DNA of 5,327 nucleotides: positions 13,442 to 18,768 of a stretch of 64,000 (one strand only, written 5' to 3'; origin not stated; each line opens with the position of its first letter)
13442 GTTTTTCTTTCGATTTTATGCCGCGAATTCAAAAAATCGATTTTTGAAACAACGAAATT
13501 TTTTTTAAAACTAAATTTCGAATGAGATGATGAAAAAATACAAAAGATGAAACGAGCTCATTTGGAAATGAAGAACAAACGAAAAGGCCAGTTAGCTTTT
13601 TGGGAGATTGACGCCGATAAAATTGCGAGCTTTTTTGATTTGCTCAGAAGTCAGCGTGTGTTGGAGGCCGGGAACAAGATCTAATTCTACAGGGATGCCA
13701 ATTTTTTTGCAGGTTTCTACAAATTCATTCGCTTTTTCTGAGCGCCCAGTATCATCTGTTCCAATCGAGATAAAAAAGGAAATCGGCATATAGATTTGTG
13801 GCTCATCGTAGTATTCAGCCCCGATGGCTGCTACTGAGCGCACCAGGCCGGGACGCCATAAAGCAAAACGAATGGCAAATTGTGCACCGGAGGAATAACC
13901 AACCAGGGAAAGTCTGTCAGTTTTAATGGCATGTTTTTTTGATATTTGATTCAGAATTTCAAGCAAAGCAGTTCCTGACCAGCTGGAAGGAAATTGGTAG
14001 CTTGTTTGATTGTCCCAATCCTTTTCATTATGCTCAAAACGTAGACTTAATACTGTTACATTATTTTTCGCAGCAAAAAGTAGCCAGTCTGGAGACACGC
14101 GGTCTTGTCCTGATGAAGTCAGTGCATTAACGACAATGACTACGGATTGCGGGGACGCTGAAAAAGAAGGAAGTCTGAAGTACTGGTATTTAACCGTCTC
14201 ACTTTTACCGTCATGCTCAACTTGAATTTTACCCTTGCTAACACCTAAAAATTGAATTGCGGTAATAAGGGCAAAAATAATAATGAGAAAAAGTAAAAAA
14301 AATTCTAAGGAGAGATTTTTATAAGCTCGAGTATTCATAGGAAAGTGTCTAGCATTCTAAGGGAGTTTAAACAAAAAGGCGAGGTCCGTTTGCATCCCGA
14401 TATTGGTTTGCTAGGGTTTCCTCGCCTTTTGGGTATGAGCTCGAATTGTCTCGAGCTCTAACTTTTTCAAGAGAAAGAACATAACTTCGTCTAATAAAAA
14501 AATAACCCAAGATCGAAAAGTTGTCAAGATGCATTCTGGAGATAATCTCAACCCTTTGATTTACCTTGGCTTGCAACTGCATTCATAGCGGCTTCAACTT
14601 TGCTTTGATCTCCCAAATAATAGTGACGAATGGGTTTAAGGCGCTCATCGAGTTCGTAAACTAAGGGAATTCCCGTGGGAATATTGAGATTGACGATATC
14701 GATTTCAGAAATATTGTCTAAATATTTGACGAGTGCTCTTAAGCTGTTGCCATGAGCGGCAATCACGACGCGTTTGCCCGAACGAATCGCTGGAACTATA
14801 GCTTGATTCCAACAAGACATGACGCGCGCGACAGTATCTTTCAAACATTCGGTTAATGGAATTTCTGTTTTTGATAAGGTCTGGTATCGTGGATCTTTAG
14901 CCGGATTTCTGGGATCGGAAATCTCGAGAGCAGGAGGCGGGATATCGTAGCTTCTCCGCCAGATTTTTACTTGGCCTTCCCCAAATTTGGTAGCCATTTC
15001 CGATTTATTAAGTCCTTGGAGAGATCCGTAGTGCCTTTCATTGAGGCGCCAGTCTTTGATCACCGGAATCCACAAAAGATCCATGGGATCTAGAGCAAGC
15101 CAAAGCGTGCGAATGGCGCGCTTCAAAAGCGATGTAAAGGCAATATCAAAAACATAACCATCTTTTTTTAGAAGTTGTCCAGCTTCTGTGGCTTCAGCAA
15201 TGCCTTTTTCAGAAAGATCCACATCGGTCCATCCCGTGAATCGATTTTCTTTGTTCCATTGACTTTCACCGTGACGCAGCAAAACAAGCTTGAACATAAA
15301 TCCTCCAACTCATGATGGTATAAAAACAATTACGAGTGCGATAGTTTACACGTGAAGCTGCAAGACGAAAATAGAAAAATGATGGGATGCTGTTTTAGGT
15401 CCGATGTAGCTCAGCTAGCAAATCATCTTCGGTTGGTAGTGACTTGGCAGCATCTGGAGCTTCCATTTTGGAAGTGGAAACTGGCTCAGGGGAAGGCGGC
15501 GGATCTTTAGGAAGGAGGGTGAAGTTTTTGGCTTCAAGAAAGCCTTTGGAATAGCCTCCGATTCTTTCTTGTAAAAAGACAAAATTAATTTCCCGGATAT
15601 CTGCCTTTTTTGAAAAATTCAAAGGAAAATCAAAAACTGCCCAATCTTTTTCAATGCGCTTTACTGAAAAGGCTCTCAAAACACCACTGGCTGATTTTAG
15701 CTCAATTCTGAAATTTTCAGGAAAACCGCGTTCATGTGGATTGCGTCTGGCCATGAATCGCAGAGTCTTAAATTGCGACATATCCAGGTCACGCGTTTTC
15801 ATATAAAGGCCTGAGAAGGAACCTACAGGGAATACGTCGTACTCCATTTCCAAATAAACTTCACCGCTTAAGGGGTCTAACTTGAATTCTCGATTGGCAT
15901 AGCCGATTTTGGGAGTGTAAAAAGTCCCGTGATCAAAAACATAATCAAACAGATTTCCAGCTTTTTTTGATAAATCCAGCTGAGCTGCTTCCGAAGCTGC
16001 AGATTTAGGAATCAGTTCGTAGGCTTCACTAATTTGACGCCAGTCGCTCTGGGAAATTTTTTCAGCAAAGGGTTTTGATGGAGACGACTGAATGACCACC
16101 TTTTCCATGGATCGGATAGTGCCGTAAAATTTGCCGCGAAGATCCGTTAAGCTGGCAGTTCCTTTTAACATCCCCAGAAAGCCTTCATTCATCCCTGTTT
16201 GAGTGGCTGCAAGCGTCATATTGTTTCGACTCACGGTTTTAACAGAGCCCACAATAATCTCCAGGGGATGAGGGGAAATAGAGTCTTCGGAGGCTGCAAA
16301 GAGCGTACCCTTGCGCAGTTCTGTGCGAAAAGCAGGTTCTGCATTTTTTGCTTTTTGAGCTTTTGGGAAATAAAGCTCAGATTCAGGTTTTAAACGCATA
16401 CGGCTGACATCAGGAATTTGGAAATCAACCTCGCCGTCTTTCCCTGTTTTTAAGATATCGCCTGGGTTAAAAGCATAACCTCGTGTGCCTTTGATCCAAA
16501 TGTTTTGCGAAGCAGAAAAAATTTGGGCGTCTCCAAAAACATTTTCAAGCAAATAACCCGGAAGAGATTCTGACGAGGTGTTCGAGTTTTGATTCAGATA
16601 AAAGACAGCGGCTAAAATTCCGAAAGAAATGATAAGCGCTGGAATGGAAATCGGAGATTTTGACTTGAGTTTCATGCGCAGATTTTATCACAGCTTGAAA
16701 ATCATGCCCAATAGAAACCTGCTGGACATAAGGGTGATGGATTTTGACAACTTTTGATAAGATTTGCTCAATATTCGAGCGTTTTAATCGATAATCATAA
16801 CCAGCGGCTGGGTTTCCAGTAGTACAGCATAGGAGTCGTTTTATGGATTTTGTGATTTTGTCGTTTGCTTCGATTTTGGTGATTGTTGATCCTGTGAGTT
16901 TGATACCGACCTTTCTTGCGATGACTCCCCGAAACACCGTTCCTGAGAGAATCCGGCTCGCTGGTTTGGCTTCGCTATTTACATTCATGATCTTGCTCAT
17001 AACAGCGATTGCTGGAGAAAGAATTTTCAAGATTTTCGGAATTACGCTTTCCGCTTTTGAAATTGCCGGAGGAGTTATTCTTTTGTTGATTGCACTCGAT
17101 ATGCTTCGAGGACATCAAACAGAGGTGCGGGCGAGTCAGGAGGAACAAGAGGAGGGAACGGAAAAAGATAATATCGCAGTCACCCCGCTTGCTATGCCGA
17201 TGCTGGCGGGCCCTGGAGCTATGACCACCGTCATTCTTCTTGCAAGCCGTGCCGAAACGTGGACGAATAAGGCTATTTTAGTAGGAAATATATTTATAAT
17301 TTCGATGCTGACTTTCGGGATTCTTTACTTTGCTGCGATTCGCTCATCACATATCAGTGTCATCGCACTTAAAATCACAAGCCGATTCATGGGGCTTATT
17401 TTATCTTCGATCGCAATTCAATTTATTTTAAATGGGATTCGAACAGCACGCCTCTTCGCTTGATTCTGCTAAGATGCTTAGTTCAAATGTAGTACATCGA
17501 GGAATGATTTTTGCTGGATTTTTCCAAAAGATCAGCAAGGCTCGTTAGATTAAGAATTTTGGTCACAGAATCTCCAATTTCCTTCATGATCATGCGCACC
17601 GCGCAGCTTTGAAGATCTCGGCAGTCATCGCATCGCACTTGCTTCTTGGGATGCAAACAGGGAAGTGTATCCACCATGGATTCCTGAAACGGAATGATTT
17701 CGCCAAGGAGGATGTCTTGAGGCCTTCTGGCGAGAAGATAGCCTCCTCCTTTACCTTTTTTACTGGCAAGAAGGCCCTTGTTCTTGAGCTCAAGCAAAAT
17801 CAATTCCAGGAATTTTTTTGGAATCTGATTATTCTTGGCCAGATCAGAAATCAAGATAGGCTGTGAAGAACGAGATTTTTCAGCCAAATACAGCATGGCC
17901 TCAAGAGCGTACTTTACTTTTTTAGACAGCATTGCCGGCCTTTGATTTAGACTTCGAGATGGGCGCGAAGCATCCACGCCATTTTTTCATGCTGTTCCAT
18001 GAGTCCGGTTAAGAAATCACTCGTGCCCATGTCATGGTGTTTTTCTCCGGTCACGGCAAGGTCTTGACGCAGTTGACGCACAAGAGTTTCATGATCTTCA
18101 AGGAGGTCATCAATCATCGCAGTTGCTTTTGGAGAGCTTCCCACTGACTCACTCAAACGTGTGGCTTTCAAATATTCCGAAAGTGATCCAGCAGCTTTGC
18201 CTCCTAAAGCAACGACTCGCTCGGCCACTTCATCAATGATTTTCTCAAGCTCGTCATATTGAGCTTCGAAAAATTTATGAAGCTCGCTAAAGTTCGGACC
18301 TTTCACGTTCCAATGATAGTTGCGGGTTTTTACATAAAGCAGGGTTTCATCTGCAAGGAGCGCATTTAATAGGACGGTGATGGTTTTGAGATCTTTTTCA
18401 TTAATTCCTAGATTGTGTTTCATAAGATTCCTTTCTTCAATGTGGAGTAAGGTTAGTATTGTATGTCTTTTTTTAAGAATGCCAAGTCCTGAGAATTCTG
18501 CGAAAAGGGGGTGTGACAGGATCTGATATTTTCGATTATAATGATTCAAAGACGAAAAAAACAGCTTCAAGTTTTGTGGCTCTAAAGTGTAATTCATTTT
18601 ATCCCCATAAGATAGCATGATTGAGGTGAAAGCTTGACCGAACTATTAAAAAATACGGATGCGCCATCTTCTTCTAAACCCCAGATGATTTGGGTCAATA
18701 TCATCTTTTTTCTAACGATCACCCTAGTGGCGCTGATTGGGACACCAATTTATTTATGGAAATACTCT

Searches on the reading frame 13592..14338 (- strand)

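Call 18: search_protein_families(library=pfam, proteins=[window:13592-14338:-], max_evalue=0.001)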
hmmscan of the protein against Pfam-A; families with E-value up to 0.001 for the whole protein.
window:13592-14338:- (248 aa): 1 family
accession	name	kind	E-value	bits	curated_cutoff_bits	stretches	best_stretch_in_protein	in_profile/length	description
PF01738.24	DLH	-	1.4e-05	25.3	21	1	129-233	85-192/217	Dienelactone hydrolase family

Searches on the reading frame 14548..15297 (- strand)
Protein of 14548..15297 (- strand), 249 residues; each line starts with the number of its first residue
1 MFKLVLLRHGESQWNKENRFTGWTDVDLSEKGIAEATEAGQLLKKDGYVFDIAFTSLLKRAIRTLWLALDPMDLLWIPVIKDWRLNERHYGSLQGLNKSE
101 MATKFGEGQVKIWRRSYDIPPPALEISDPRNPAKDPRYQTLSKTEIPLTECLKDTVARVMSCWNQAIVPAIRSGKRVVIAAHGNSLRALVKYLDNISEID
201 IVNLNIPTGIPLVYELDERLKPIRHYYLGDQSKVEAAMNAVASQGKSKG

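Call 18: search_protein_families(library=pfam, proteins=[window:14548-15297:-], max_evalue=0.001)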
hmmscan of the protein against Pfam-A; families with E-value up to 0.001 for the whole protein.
window:14548-15297:- (249 aa): 1 family
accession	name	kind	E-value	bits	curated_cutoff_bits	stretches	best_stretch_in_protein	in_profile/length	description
PF00300.27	His_Phos_1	-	6.8e-34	117.7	21.7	2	4-125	1-117/194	Histidine phosphatase superfamily (branch 1)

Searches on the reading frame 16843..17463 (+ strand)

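Call 18: search_protein_families(library=pfam, proteins=[window:16843-17463:+], max_evalue=0.001)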
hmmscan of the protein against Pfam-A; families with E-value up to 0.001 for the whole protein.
window:16843-17463:+ (206 aa): 1 family
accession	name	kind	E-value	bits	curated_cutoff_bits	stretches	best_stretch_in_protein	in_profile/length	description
PF01914.23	MarC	-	5.3e-53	179.9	23.9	1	2-201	2-201/203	MarC family integral membrane protein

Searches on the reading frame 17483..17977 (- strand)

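Call 18: search_protein_families(library=pfam, proteins=[window:17483-17977:-], max_evalue=0.001)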
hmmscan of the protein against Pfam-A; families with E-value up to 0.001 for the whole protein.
window:17483-17977:- (164 aa): 1 family
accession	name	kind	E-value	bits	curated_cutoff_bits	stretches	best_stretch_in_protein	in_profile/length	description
PF02082.26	Rrf2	-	9.4e-31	107.1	30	1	17-152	1-131/132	Iron-dependent Transcriptional regulator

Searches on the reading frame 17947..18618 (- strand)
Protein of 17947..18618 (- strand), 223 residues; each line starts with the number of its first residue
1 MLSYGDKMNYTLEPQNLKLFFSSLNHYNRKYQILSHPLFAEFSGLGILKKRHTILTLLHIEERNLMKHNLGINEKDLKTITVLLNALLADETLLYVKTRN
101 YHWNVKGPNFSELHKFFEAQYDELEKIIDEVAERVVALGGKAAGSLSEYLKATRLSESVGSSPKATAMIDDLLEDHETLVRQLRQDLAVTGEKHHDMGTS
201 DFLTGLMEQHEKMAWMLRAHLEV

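Call 18: search_protein_families(library=pfam, proteins=[window:17947-18618:-], max_evalue=0.001)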
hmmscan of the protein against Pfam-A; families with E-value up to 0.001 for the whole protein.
window:17947-18618:- (223 aa): 1 family
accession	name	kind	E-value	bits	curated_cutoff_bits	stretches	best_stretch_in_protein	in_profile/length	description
PF00210.30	Ferritin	-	1.3e-31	109.8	24.5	1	83-222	3-137/142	Ferritin-like domain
